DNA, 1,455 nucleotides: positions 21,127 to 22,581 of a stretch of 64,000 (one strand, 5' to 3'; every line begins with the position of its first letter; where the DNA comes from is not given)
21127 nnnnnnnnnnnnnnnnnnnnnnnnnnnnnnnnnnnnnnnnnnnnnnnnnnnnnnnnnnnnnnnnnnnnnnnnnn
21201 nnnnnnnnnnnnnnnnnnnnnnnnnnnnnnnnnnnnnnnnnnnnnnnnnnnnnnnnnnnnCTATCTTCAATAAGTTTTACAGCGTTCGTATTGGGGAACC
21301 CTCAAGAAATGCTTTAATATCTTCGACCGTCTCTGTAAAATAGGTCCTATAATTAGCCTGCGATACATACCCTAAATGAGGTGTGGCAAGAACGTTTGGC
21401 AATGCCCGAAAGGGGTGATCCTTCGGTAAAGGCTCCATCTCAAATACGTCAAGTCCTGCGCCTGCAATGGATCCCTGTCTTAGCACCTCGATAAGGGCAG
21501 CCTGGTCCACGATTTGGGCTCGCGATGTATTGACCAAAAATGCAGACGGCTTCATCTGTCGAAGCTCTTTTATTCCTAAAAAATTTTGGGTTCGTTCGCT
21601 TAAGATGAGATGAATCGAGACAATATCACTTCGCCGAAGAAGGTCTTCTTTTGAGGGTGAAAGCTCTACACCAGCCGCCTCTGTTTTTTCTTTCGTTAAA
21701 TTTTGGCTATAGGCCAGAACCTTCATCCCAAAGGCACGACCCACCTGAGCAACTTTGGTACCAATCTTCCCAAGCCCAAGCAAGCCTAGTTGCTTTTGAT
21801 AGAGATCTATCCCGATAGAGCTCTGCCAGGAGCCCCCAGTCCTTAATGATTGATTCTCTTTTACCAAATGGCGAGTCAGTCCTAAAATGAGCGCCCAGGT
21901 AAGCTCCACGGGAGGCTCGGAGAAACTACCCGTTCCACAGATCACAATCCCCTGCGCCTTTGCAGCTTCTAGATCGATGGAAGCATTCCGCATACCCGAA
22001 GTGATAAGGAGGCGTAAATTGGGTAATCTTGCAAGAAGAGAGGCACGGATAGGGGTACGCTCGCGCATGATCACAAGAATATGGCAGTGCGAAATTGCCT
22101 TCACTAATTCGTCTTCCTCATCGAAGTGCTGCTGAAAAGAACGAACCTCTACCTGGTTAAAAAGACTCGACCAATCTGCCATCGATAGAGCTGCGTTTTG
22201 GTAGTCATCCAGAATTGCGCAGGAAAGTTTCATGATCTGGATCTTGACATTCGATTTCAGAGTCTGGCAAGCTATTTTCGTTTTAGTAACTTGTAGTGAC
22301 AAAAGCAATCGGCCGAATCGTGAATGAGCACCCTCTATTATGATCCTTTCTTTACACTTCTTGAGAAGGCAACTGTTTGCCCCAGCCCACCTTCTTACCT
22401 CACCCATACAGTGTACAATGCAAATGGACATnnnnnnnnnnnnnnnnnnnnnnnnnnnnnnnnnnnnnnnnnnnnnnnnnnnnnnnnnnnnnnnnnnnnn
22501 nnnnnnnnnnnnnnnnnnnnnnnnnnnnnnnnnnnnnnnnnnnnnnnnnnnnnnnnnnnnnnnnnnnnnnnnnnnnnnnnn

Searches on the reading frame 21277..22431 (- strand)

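Call 30: search_protein_families(library=pfam, proteins=[window:21277-22431:-], max_evalue=0.01)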
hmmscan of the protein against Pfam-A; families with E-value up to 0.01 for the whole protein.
window:21277-22431:- (384 aa): 3 families
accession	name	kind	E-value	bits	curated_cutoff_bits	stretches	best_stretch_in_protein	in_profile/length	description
PF02826.25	2-Hacid_dh_C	-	3.5e-56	189.8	25.1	1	180-354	2-178/178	D-isomer specific 2-hydroxyacid dehydrogenase, NAD binding domain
PF00389.36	2-Hacid_dh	-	8.8e-12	45.3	24.6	1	91-382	15-130/134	D-isomer specific 2-hydroxyacid dehydrogenase, catalytic domain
PF03446.21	NAD_binding_2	-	0.002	18.6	21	1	215-319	2-109/161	NAD binding domain of 6-phosphogluconate dehydrogenase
